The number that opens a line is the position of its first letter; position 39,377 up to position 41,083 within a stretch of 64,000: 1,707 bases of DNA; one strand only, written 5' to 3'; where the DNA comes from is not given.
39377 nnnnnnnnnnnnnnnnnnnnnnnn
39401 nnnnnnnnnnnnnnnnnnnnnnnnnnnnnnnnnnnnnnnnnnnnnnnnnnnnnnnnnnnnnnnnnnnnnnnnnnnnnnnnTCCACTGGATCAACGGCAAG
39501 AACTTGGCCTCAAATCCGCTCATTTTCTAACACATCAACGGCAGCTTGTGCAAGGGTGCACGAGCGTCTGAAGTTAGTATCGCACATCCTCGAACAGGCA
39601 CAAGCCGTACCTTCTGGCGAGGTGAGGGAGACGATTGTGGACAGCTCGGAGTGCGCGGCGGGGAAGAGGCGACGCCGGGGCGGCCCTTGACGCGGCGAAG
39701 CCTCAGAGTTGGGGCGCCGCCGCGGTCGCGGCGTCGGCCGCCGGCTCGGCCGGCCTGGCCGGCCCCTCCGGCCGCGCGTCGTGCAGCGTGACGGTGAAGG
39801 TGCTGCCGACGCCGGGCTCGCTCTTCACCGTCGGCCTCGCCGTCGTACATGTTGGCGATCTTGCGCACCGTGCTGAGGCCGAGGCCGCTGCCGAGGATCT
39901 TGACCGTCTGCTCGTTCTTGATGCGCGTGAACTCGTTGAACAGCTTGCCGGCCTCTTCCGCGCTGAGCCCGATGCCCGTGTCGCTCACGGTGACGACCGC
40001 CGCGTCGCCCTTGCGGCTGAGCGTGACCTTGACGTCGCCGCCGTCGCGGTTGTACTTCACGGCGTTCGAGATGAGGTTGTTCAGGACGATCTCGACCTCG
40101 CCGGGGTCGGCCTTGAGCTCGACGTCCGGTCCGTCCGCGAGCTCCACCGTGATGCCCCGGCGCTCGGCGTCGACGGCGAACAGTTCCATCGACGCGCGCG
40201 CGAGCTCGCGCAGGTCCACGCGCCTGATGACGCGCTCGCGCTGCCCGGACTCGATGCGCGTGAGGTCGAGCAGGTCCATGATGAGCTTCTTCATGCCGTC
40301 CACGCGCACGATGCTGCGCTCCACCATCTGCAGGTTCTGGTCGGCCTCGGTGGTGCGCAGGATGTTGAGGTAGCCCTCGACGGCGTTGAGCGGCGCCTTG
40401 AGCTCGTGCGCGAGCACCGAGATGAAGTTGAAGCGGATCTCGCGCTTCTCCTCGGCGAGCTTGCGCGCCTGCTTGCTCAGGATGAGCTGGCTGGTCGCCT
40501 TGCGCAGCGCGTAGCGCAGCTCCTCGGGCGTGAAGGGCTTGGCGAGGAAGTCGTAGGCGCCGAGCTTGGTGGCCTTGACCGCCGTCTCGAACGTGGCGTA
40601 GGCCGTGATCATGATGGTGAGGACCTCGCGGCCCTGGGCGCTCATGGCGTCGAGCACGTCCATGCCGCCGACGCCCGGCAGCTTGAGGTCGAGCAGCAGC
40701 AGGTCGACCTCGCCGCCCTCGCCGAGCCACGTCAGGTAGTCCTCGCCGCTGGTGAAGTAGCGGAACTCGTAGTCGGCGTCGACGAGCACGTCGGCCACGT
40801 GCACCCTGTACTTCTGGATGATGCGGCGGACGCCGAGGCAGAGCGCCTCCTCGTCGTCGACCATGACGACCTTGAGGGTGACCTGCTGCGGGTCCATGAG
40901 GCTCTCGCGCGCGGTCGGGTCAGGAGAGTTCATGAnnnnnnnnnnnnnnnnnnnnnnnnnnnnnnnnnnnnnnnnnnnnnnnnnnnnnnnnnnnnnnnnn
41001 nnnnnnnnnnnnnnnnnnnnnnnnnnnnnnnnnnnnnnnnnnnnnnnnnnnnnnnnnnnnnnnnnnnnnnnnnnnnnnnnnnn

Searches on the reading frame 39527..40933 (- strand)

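Call 87: search_protein_families(library=pfam, proteins=[window:39527-40933:-], max_evalue=0.00001)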
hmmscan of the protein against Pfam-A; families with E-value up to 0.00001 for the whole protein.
window:39527-40933:- (468 aa): 4 families
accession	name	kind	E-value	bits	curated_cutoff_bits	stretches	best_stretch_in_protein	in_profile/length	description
PF00072.30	Response_reg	-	2.8e-20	73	30.2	1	45-143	13-110/111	Response regulator receiver domain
PF02518.31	HATPase_c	-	1.2e-19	71.2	26.4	1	276-369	2-93/111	Histidine kinase-, DNA gyrase B-, and HSP90-like ATPase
PF00512.31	HisKA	-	1.2e-12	48.1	26.9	1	169-230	4-66/66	His Kinase A (phospho-acceptor) domain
PF13581.12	HATPase_c_2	-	1.3e-06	28.8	27.4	1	240-359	4-108/127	Histidine kinase-like ATPase domain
